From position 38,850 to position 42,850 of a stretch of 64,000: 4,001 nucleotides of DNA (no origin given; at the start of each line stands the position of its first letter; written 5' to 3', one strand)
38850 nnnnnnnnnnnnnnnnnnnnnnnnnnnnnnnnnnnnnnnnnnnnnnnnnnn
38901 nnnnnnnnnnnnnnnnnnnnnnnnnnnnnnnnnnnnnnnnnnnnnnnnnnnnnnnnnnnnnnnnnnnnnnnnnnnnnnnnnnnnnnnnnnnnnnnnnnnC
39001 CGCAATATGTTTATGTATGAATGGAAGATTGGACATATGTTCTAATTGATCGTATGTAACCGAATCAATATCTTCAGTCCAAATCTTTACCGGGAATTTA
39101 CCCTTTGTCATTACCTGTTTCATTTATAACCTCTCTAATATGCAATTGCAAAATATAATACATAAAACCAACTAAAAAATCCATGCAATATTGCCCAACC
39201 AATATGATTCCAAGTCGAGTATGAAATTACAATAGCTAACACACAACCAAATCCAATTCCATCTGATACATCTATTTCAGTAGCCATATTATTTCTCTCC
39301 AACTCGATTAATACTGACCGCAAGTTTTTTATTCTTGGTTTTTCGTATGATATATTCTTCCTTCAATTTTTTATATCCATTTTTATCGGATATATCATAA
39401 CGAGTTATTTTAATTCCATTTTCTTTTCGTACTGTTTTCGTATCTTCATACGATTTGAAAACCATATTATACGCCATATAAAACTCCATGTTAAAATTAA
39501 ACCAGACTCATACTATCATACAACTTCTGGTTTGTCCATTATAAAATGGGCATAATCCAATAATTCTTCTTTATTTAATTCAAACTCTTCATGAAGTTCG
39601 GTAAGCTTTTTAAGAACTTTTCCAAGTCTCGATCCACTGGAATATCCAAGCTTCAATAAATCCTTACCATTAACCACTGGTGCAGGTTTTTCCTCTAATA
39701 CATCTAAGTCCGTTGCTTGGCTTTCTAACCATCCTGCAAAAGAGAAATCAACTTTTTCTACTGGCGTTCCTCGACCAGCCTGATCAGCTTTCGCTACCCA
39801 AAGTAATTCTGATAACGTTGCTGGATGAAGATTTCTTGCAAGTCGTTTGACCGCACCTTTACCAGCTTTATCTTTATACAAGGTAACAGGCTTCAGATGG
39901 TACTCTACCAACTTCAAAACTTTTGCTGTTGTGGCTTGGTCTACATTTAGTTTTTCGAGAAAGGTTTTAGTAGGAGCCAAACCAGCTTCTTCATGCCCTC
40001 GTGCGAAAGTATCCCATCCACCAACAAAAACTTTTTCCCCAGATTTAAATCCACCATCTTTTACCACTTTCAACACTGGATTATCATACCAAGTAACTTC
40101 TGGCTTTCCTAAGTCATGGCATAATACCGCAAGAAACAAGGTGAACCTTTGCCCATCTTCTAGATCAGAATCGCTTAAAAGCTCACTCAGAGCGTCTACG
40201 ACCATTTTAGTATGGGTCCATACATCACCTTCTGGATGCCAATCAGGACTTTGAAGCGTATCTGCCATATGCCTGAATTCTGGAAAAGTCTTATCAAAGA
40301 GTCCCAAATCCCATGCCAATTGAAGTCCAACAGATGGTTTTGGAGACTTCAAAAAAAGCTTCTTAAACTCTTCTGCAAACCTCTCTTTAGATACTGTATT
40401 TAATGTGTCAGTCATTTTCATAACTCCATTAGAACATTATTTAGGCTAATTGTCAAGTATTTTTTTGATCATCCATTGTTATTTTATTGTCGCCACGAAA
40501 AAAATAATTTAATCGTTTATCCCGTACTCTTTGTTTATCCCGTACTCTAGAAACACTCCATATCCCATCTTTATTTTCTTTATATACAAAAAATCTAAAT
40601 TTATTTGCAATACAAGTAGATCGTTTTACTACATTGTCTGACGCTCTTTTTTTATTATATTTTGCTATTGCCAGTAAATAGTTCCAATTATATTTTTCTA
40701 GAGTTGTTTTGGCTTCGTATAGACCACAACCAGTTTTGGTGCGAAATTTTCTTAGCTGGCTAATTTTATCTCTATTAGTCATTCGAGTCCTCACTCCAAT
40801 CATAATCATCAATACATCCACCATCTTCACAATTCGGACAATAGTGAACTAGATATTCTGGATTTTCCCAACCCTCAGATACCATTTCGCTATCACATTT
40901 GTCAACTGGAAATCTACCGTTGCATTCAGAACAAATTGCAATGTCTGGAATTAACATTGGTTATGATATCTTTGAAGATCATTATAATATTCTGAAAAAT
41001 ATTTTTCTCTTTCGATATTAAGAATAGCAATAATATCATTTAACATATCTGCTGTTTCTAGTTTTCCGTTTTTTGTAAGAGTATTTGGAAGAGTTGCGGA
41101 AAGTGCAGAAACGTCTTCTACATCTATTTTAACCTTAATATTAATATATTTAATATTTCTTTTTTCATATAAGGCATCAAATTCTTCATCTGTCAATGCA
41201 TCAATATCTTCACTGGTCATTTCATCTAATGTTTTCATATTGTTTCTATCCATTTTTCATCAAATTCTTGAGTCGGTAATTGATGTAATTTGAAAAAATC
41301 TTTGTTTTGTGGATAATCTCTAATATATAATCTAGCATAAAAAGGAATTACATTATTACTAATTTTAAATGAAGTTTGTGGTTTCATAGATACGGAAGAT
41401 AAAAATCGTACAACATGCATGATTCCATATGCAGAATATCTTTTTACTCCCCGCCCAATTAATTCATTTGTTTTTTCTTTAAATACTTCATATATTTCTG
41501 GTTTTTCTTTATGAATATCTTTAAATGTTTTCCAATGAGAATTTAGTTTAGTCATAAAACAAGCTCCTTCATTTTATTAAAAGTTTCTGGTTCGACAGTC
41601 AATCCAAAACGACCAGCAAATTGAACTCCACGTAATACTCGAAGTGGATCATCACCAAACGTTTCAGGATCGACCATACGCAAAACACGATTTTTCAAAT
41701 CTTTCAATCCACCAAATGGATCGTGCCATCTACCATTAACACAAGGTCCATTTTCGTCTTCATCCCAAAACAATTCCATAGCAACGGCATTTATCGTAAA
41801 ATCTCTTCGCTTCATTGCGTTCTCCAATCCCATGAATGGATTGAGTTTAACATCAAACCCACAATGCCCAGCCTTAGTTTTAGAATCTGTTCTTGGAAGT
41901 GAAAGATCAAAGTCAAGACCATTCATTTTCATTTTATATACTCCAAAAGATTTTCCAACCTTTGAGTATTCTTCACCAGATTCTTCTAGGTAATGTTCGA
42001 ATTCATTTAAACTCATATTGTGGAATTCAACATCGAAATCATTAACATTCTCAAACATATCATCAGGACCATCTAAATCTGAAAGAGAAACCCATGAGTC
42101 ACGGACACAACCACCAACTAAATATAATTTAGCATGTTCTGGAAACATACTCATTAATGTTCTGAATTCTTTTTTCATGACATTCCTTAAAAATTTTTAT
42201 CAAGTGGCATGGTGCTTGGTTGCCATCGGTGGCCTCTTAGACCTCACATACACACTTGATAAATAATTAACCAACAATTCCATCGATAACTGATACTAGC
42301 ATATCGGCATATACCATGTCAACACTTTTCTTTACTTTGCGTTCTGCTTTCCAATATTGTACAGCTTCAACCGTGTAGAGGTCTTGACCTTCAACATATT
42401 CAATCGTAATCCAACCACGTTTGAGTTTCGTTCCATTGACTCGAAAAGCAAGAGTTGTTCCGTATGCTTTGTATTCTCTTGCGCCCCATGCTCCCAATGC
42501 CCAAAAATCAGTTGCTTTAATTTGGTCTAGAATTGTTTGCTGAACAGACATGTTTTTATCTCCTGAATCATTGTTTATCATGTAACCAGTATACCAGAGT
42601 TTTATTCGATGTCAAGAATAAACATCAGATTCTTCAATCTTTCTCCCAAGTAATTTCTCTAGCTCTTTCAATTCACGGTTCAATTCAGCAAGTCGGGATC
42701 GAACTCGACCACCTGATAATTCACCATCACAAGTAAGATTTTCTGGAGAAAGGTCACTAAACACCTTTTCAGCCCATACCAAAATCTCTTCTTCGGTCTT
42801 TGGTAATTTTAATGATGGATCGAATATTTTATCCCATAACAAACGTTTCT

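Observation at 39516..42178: CCA-adding enzyme (tRNA nucleotidyltransferase) split into two separately translated halves by a 1.1-kb insert carrying four small ORFs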

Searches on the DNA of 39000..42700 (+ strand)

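Call 5: search_dna_similar(query=window:39000-42700:+, collection=phages, mode=near, max_rows=40)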
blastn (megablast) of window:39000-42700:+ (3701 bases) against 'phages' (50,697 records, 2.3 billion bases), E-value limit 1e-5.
No match.
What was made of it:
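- Tried and rejected: Megablast of the locus against 50,697 phage records found no match (call 5).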

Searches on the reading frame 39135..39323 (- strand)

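Call 3: search_protein_families(library=pfam, proteins=[window:39135-39323:-], max_evalue=0.1)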
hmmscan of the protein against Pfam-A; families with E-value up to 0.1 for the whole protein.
window:39135-39323:- (62 aa): 2 families
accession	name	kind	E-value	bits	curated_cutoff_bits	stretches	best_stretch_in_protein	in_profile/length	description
PF13074.11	DUF3938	-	0.0069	17.3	25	1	14-59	38-83/98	Protein of unknown function (DUF3938)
PF01284.28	MARVEL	-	0.1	13.1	32.8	0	24-62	20-60/135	Membrane-associating domain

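Call 4: search_protein_families(library=phrogs, proteins=[window:39135-39323:-], max_evalue=0.01)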
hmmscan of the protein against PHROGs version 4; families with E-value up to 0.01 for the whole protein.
window:39135-39323:- (62 aa): 0 families

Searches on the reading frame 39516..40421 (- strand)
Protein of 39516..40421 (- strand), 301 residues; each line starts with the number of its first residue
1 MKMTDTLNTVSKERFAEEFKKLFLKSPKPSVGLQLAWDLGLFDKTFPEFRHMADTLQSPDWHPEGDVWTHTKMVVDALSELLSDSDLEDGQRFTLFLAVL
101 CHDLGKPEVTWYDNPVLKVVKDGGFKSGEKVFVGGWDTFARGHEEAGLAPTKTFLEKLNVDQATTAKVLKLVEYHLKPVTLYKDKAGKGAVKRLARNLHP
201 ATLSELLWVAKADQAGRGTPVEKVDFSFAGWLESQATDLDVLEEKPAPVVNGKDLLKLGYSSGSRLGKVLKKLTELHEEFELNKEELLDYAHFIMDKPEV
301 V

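Call 3: search_protein_families(library=pfam, proteins=[window:39516-40421:-], max_evalue=0.1)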
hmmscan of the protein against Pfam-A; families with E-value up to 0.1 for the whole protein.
window:39516-40421:- (301 aa): 5 families
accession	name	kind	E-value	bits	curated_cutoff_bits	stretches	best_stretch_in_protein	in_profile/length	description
PF12627.12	PolyA_pol_RNAbd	-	2.3e-10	40.5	22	1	2-49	14-60/64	Probable RNA and SrmB- binding site of polymerase A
PF01966.28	HD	-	0.00046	20.9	22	1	67-180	1-90/116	HD domain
PF13735.12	tRNA_NucTran2_2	-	0.011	16.2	27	1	249-285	104-143/149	tRNA nucleotidyltransferase domain 2 putative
PF18019.7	Cas3_HD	-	0.082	13.3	23.1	0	50-163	17-116/207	Cas3, HD domain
PF24391.1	HD-CE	-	0.097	12.8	27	0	66-105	8-49/263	HD-CE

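Call 4: search_protein_families(library=phrogs, proteins=[window:39516-40421:-], max_evalue=0.01)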
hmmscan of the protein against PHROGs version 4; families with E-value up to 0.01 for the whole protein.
window:39516-40421:- (301 aa): 2 families
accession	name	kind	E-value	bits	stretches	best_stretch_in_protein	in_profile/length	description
phrog_2244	-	DNA, RNA and nucleotide metabolism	8.5e-19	69.3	1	2-269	163-375/392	tRNA nucleotidyltransferase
phrog_6931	-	unknown function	3e-08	34.3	1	52-176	21-123/343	-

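Call 7: search_dna_similar(query=window:39516-40421:-, collection=phages, mode=protein, max_rows=40)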
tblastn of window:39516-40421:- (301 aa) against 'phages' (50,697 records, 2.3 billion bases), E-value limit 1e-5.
Records with a match: 43; places in all: 43; records where one place covers at least 80% of the query: 6.
Best place of each record, by identity: <60% 43.
By first word of the organism name: Vibrio 8; Escherichia 8; Cronobacter 6; Bacteriophage 5; Shewanella 4; Salmonella 4; Erwinia 4; Pectobacterium 3; Tunturiibacter 1.
By host as written in the record: - 14; Cronobacter sakazakii 6; Escherichia coli str. K-12 substr. MG1655 4; Pectobacterium carotovorum subsp. carotovorum 27 3; Vibrio sp. 12A10 2; Vibrio splendidus 12B3 2; Salmonella enteritidis 2; Erwinia pyrifoliae 2; and 6 more.
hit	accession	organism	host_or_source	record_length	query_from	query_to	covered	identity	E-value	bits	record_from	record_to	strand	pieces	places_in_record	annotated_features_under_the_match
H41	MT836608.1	Bacteriophage sp.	human fecal samples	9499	3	273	90%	28.1%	1e-9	65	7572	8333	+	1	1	record has no annotation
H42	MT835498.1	Bacteriophage sp.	human fecal samples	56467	7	273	89%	28.1%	1e-8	62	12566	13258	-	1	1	record has no annotation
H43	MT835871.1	Bacteriophage sp.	human fecal samples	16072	1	270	90%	27.2%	3e-15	82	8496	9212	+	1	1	record has no annotation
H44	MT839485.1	Bacteriophage sp.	human fecal samples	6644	2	269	89%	27.3%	2e-7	58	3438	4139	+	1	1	record has no annotation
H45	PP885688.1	Tunturiibacter phage Tunturi_5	Tunturiibacter psychrotolerans X4BP1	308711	4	257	84%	28.3%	9e-7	56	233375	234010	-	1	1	tRNA nucleotidyltransferase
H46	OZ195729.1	Vibrio phage D69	Seawater and oysters mix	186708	1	268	89%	25.4%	1e-7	59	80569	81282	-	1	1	tRNA nucleotidyltransferase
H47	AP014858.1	Vibrio phage RYC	Vibrio coralliilyticus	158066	1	218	72%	29.2%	3e-10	67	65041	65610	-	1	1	tRNA nucleotidyltransferase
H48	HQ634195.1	Vibrio phage eugene 12A10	Vibrio sp. 12A10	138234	5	223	73%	27.4%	2e-7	58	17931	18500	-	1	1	tRNA nucleotidyltransferase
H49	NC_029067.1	Vibrio phage eugene 12A10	Vibrio sp. 12A10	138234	5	223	73%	27.4%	2e-7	58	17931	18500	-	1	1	tRNA nucleotidyltransferase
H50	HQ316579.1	Vibrio phage helene 12B3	Vibrio splendidus 12B3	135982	5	223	73%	27.4%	2e-7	58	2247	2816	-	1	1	hypothetical protein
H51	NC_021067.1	Vibrio phage helene 12B3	Vibrio splendidus 12B3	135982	5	223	73%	27.4%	2e-7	58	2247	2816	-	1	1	tRNA nucleotidyltransferase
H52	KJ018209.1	Shewanella sp. phage 1/4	Baltic Sea ice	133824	7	224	72%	26.9%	2e-8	61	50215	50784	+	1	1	multifunctional tRNA nucleotidyl transferase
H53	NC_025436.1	Shewanella sp. phage 1/4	Baltic Sea ice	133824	7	224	72%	26.9%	2e-8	61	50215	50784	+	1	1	tRNA nucleotidyltransferase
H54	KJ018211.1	Shewanella sp. phage 1/40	Baltic Sea ice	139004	7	224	72%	26.9%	2e-8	61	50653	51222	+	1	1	multifunctional tRNA nucleotidyl transferase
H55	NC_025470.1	Shewanella sp. phage 1/40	Baltic Sea ice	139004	7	224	72%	26.9%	2e-8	61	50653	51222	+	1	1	tRNA nucleotidyltransferase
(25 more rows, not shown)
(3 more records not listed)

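Call 10: find_related_loci(query=window:39516-40421:-, collection=viral_contigs, flank=8000)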
Query window:39516-40421:- (301 aa) in viral_contigs; peptide patterns used: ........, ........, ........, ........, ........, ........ (x = any residue, [..] = any of these).
21 stretches matched a pattern; 19 encode a relative of the query (tblastn E <= 1e-3); 19 distinct loci.
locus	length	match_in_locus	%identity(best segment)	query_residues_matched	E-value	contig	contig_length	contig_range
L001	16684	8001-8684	38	7-261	2e-40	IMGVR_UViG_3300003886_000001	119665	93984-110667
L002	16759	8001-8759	36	9-279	4e-40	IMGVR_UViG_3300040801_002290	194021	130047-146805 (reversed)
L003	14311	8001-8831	33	7-300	5e-38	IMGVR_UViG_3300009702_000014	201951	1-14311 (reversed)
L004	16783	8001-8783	33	7-292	7e-38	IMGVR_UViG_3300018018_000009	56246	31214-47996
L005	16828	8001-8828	32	3-291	3e-36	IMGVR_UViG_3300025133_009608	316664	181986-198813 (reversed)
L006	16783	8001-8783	33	7-292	7e-38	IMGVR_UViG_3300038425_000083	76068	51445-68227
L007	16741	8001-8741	31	10-285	1e-32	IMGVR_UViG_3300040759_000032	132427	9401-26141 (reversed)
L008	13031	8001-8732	32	13-285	5e-32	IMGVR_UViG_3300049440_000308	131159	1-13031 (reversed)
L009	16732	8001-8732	31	13-285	2e-30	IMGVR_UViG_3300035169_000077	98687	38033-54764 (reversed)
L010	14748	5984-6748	30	7-279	3e-28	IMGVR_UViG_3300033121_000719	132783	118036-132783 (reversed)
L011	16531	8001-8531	33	18-217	9e-28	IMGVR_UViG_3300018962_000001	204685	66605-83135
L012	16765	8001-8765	30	2-285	1e-26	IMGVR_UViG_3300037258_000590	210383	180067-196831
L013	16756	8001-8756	32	3-288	2e-32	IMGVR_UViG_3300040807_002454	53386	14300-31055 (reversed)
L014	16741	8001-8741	30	1-277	2e-28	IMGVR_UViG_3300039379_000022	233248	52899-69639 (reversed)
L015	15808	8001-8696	29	7-282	7e-16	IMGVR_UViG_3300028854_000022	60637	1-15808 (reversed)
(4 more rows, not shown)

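Call 24: find_related_loci(query=A1, collection=metagenome_contigs, flank=6000)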
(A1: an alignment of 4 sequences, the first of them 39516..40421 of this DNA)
Query A1 (301 aa) in metagenome_contigs; peptide patterns used: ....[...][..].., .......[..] (x = any residue, [..] = any of these).
329 stretches matched a pattern; 3 encode a relative of the query (tblastn E <= 1e-3); 3 distinct loci.
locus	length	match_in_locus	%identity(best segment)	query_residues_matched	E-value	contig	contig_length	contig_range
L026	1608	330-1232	100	1-301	0e+0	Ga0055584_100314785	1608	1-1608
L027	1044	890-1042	80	2-52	8e-24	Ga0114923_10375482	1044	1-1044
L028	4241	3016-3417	28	7-175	3e-11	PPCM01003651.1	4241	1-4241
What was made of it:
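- Tried and rejected: The single metagenome scan added only one new split contig, L027 (call 24).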

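Call 25: find_related_loci(query=A1, collection=viral_contigs, flank=6000)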
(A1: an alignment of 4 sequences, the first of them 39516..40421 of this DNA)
Query A1 (301 aa) in viral_contigs; peptide patterns used: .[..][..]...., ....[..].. (x = any residue, [..] = any of these).
296 stretches matched a pattern; 54 encode a relative of the query (tblastn E <= 1e-3); 54 distinct loci.
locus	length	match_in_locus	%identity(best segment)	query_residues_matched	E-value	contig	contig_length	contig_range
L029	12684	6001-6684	38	7-261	3e-40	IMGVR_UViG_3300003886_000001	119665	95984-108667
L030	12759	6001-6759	36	9-279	8e-40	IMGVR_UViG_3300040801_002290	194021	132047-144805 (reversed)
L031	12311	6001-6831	33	7-300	1e-37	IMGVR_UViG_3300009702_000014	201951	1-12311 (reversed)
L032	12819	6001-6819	33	13-277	1e-37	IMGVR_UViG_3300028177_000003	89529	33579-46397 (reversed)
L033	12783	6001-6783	33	7-292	2e-37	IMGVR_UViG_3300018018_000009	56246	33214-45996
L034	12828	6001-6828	32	3-291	6e-36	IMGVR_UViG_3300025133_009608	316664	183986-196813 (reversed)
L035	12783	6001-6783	33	7-292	2e-37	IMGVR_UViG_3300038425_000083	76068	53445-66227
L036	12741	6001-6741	31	10-285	2e-32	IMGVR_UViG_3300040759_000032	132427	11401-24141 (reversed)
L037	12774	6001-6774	31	2-286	4e-32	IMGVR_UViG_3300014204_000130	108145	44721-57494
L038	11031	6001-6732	32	13-285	1e-31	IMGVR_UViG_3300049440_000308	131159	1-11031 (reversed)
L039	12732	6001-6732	31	13-285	5e-30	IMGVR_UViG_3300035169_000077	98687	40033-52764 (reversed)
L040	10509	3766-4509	32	13-289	1e-28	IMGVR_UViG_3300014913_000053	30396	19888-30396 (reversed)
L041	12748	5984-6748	30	7-279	7e-28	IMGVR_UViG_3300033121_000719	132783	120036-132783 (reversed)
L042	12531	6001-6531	33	18-217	2e-27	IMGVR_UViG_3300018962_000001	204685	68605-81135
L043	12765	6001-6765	30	2-285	2e-26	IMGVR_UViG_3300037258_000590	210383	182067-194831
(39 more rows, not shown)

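Call 29: search_protein_families(library=pfam, proteins=[L027:110-526:+, L027:537-692:+, L027:694-900:+], max_evalue=0.1)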
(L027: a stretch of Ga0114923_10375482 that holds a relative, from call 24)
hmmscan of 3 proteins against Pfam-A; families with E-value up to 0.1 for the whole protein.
L027:110-526:+ (138 aa): 4 families
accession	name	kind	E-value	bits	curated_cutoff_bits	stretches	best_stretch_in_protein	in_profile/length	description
PF13455.12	MUG113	-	2.2e-06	28.6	22.3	1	26-88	1-60/73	Meiotically up-regulated gene 113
PF10544.15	T5orf172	-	1.4e-05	26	20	1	15-102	1-99/101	T5orf172 domain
PF17184.9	Rit1_C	-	0.022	14.6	27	1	40-118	102-179/271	Rit1 N-terminal domain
PF24406.1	nSTAND_NTPase4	-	0.05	14.1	27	0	76-99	5-31/58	Novel STAND NTPase 4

L027:537-692:+ (51 aa): 1 family
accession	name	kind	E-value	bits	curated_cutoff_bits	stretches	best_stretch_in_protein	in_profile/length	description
PF06303.17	MatP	-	0.0075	17.2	27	1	5-33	4-32/84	MatP N-terminal domain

L027:694-900:+ (68 aa): 0 families
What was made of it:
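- On Phage 'genes-in-pieces' (a gene split by inserted DNA and expressed as separate polypeptides): One relative, L027, has a MUG113/T5orf172 (GIY-YIG superfamily) ORF directly after the N-half, at 28.6 and 26 bits, both above their cut-offs (call 29).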

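Call 30: search_protein_families(library=phrogs, proteins=[L027:110-526:+, L027:537-692:+, L027:694-900:+], max_evalue=0.01)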
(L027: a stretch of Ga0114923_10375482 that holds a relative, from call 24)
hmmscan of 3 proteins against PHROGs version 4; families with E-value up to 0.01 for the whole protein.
L027:110-526:+ (138 aa): 5 families
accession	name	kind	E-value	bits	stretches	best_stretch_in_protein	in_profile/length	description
phrog_681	-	DNA, RNA and nucleotide metabolism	6.5e-08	32.6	1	12-120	437-547/576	endonuclease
phrog_8130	-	unknown function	0.00019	21.6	1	14-53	180-220/434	-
phrog_4284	-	unknown function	0.0026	18.6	0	14-64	84-136/171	-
phrog_36063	-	unknown function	0.0029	18.9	0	66-115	65-115/120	-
phrog_5032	-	unknown function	0.0071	17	0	12-110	75-170/178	-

L027:537-692:+ (51 aa): 0 families

L027:694-900:+ (68 aa): 0 families

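Call 74: search_protein_families(library=ncbifam, proteins=[window:39516-40415:-], max_evalue=0.1)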
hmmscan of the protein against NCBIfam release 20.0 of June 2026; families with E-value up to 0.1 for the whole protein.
window:39516-40415:- (299 aa): 5 families
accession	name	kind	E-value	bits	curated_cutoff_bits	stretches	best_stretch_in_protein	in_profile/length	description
TIGR02692.1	tRNA_CCA_actino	equivalog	1.5e-15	56.9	438.8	1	1-276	198-447/466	CCA tRNA nucleotidyltransferase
NF008137.0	PRK10885.1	equivalog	2.3e-10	39.8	451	1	5-106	169-261/409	multifunctional CCA addition/repair protein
NF009814.0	PRK13299.1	equivalog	0.00015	21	290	1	3-58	186-239/396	CCA tRNA nucleotidyltransferase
TIGR01693.1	UTase_glnD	equivalog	0.0022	16.3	519.4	0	140-211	484-558/850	[protein-PII] uridylyltransferase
TIGR01596.1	cas3_HD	equivalog_domain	0.015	15.3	43.45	1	68-186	4-113/178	CRISPR-associated endonuclease Cas3''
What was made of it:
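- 39516..40421 (-): C-half of the split enzyme (299 aa from 40415, or 301 aa from 40421): remaining neck, body, HD phosphohydrolase domain and tail. TIGR02692 positions 198-447 (call 74).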

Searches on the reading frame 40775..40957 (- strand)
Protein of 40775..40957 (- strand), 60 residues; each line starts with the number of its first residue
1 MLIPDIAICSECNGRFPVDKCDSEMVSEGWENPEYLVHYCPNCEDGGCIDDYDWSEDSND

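Call 3: search_protein_families(library=pfam, proteins=[window:40775-40957:-], max_evalue=0.1)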
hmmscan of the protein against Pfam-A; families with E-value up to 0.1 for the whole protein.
window:40775-40957:- (60 aa): 2 families
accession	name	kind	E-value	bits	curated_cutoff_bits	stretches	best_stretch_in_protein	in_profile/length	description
PF14369.11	Zn_ribbon_19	-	0.025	15.2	30.8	0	5-16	20-31/35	zinc-ribbon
PF13453.11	Zn_ribbon_TFIIB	-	0.077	12.9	22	0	21-43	5-25/41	Transcription factor zinc-finger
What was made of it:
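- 40775..40957 (-): Insert ORF i3 (60 aa), a small Cys-rich protein that is probably a zinc ribbon (two CxxC pairs). Only sub-threshold zinc-ribbon Pfam hits (call 3).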

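Call 4: search_protein_families(library=phrogs, proteins=[window:40775-40957:-], max_evalue=0.01)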
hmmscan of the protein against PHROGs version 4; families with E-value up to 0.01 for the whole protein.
window:40775-40957:- (60 aa): 1 family
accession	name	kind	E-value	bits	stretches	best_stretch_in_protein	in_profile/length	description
phrog_13332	-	unknown function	1.8e-07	32.3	1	5-57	21-73/111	-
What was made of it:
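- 40775..40957 (-): phrog_13332, E=1.8e-7 (call 4).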

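Call 74: search_protein_families(library=ncbifam, proteins=[window:40775-40957:-], max_evalue=0.1)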
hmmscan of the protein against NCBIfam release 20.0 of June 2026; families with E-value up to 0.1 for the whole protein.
window:40775-40957:- (60 aa): 0 families

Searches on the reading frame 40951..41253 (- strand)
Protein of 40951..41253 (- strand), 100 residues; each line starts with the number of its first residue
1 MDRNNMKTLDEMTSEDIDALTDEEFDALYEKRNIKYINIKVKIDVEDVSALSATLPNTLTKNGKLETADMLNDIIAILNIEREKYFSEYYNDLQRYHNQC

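Call 3: search_protein_families(library=pfam, proteins=[window:40951-41253:-], max_evalue=0.1)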
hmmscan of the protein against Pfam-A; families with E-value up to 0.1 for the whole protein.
window:40951-41253:- (100 aa): 1 family
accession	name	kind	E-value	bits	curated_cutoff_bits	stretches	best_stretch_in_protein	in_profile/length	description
PF20080.4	ALTTAQ_rpt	-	0.019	15.1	26.4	0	9-28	17-36/38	ALTTAQ repeat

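Call 4: search_protein_families(library=phrogs, proteins=[window:40951-41253:-], max_evalue=0.01)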
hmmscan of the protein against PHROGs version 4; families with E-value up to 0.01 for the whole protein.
window:40951-41253:- (100 aa): 0 families

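Call 74: search_protein_families(library=ncbifam, proteins=[window:40951-41238:-], max_evalue=0.1)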
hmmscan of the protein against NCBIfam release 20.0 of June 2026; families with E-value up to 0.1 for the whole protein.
window:40951-41238:- (95 aa): 0 families
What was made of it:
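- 40951..41238 (-): Insert ORF i2 (95 aa from the ATG at 41238; 100 aa from 41253), acidic, function unknown. No family hit (calls 3, 4, 74).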
